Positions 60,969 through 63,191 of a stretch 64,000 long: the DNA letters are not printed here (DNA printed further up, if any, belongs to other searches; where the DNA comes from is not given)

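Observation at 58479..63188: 1569-aa protein: signal-anchor + GH8 catalytic-motif set + about 1100-aa helical repeat tail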

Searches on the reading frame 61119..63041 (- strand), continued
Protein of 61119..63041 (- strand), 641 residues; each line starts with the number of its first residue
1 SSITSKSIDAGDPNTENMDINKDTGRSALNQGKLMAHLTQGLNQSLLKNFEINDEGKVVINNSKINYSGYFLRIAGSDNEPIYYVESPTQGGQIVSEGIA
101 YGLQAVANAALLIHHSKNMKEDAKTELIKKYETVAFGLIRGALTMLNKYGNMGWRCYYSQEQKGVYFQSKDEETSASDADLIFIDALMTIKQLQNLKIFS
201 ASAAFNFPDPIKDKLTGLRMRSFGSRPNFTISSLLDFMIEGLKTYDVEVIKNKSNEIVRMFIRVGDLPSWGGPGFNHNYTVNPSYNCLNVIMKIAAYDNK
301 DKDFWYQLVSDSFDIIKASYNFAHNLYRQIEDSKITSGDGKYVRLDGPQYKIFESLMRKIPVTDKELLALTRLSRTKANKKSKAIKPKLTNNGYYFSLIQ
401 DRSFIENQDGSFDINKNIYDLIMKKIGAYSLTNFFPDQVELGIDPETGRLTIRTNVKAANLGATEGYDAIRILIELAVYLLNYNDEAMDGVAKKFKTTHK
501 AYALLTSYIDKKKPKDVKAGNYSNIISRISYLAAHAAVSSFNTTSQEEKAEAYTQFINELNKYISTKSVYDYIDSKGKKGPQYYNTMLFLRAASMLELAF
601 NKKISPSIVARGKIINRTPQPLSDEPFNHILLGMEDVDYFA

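Call 46: search_solved_structures(query=A4, max_evalue=10, show_alignments=5)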
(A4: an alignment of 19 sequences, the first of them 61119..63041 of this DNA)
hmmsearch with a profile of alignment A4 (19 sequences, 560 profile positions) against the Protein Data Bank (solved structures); distinct sequences matched with E-value up to 10: 19.
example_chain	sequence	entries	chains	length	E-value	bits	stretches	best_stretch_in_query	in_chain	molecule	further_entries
1cem_A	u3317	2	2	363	4.6e-11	45.4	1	63-259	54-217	CELLULASE CELA (1,4-BETA-D-GLUCAN-GLUCANOHYDROLASE) | endoglucanase A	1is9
1kwf_A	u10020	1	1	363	2.6e-10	42.9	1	64-259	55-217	Endoglucanase A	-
5xd0_A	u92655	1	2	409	1.1e-07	34.2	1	43-206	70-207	Glucanase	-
4q2b_A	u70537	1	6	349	1.4e-06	30.6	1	102-236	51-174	Endo-1,4-beta-D-glucanase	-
6g00_A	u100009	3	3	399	9.1e-06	27.9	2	41-88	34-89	Glycoside hydrolase family 8 domain protein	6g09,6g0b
6g0n_A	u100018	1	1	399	9.1e-06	27.9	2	41-88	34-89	Glycoside hydrolase family 8 domain protein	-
7f81_A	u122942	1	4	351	1.5e-05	27.1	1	140-196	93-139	Glucanase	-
5gy3_A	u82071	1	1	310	0.00023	23.3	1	102-249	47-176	Glucanase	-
5czl_A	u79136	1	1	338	0.00028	23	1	101-250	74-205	Glucanase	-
7f82_A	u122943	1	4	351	0.00038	22.5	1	140-196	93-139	Glucanase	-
1v5c_A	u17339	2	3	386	0.0015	20.6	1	71-199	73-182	chitosanase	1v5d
3qxf_A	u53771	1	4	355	0.0017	20.4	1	71-198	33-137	Endoglucanase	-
9b87_A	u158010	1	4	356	0.0018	20.4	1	71-198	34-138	Endoglucanase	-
7cju_A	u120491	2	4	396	0.0019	20.3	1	71-199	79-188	Glucanase | chitosanase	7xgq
3qxq_A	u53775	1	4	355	0.0046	19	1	139-198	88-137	Endoglucanase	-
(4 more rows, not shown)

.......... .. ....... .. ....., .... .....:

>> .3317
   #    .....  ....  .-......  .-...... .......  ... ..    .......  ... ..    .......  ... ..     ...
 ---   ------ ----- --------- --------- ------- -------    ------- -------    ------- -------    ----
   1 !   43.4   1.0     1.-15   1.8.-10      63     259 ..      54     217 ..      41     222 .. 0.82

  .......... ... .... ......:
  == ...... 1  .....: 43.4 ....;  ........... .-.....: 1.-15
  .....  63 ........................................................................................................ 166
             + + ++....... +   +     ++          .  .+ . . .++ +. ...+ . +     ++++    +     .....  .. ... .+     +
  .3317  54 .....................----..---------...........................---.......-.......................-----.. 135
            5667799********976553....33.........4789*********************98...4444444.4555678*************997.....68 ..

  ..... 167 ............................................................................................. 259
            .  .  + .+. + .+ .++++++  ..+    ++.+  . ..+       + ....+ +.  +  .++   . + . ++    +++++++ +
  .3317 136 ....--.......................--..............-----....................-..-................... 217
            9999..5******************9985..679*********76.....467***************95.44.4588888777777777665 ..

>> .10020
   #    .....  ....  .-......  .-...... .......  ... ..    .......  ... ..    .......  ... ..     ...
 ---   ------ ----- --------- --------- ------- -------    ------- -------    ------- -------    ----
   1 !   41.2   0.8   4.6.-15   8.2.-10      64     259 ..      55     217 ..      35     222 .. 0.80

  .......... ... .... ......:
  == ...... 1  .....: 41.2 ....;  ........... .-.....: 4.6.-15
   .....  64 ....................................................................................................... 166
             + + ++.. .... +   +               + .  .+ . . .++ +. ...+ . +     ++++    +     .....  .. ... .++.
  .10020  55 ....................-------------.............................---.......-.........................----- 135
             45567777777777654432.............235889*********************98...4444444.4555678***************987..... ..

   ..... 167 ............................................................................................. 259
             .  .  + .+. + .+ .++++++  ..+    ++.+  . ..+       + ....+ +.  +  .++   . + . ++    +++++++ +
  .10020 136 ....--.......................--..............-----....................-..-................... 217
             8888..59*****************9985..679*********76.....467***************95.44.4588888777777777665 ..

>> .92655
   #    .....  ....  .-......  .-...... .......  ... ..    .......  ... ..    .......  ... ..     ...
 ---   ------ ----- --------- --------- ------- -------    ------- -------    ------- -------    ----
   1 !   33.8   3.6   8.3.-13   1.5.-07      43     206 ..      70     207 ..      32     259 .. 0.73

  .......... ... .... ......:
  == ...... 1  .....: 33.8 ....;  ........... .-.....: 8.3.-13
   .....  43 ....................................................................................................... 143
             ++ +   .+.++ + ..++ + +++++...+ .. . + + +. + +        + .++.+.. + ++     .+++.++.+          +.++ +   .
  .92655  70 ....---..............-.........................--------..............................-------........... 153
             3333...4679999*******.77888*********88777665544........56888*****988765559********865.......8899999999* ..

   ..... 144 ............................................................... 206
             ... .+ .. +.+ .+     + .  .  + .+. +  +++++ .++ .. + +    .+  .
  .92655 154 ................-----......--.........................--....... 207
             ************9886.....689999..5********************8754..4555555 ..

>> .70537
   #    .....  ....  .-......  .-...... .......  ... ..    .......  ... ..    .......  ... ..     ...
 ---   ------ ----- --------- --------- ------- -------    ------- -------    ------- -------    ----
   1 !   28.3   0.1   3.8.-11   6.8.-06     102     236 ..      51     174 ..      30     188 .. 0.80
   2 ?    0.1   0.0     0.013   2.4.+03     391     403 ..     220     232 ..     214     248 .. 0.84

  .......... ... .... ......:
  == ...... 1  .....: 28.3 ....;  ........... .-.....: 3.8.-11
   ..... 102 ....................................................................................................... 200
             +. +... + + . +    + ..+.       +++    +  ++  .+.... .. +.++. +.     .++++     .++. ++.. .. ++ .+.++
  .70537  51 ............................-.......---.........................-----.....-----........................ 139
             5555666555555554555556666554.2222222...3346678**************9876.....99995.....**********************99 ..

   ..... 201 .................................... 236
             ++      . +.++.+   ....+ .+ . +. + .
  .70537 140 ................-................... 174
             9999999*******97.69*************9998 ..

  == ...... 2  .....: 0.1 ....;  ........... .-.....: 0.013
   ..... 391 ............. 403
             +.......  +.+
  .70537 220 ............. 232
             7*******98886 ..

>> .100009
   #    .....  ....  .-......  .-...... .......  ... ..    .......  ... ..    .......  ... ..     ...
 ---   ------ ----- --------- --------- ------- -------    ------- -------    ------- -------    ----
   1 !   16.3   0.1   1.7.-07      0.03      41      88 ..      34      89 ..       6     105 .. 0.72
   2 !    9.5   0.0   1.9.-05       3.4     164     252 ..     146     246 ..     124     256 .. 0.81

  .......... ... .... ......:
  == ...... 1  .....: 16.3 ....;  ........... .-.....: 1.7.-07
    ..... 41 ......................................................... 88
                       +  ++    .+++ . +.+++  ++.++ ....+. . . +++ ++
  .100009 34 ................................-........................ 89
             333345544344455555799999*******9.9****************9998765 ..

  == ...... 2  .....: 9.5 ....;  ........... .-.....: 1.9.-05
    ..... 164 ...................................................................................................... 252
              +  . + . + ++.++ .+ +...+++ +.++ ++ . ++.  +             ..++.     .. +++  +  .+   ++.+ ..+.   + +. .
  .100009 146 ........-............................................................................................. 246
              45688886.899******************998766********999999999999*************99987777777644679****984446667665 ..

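Call 52: list_cluster_members(proteins=[P0003, P0004, P0005, P0006, P0007, P0008, P0009, P0010, P0011, P0012])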
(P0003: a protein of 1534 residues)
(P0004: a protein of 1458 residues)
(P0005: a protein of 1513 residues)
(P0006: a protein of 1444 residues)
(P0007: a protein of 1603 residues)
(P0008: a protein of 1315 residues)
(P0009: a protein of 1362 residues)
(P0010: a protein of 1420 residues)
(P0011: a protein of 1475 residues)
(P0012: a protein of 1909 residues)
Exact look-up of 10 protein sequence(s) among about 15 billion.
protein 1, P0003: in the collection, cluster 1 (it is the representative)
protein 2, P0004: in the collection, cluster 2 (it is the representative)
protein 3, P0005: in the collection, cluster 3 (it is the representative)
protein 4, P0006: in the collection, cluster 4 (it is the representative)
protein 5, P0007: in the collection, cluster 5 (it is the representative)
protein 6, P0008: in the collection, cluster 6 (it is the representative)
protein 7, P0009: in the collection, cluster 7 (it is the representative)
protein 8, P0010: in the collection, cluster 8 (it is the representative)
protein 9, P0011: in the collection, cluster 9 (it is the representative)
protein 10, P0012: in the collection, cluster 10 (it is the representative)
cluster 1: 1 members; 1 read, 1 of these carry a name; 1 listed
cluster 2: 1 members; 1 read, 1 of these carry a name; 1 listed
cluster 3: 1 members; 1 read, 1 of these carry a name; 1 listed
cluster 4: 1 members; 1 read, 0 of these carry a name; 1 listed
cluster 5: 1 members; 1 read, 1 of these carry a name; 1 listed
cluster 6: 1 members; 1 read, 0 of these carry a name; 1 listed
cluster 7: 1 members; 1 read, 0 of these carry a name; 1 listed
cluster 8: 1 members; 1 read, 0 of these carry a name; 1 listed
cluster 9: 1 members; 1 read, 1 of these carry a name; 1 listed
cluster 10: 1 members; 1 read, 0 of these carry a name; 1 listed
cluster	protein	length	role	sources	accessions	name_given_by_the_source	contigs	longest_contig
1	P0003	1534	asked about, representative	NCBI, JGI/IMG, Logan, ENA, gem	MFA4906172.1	MAG: glycosyl hydrolase family 8 [Candidatus Margulisiibacteriota bacterium]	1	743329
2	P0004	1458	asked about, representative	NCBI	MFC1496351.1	hypothetical protein ACFL52_02945 [Candidatus Margulisiibacteriota bacterium]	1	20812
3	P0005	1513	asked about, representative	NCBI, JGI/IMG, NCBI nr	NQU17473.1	MAG: hypothetical protein HQ564_05335 [Candidatus Saganbacteria bacterium] | hypothetical protein [Candidatus Saganbacteria bacterium]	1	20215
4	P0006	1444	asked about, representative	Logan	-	-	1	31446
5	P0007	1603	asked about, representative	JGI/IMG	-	hypothetical protein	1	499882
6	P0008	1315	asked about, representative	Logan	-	-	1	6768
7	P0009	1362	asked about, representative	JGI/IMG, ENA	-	-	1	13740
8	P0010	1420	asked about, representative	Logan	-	-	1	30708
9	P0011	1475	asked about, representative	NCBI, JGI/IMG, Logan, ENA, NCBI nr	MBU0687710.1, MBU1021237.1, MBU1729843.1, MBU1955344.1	MAG: hypothetical protein KKB81_07725 [Candidatus Margulisbacteria bacterium] | hypothetical protein [Candidatus Margulisiibacteriota bacterium]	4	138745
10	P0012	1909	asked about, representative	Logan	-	-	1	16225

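Call 60: find_encoding_contigs(protein=P0011, flank=10000, max_places=1)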
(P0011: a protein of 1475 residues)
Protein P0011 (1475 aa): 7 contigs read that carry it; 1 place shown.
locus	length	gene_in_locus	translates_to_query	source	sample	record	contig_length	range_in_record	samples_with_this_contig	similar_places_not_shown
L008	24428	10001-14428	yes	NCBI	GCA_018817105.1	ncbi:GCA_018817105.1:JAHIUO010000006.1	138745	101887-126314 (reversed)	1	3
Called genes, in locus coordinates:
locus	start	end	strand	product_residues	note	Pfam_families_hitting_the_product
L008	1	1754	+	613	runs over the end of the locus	PF01704:UDPGP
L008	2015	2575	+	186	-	PF10543:ORF6N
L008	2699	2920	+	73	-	-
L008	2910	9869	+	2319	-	-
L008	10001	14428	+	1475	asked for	PF01270:Glyco_hydro_8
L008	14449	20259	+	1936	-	-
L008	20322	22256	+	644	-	-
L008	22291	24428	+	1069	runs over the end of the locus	PF03425:CBM_11, PF13860:FlgD_ig (faint), PF01833:TIG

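Call 61: find_encoding_contigs(protein=P0007, flank=10000, max_places=1)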
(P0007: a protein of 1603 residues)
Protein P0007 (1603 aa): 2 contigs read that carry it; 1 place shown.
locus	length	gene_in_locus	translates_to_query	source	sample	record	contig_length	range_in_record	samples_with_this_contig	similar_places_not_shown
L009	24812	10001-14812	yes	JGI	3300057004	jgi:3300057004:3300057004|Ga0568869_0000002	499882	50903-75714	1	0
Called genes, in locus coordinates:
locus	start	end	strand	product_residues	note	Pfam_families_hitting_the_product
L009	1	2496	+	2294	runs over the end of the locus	-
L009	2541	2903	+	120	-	-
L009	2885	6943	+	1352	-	-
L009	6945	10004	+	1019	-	-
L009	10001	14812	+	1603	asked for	PF01270:Glyco_hydro_8 (weak), PF14559:TPR_19 (faint)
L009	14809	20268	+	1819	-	PF07719:TPR_2 (faint), PF13424:TPR_12 (faint)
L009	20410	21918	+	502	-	PF00069:Pkinase, PF07714:PK_Tyr_Ser-Thr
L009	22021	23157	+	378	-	-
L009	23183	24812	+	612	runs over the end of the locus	-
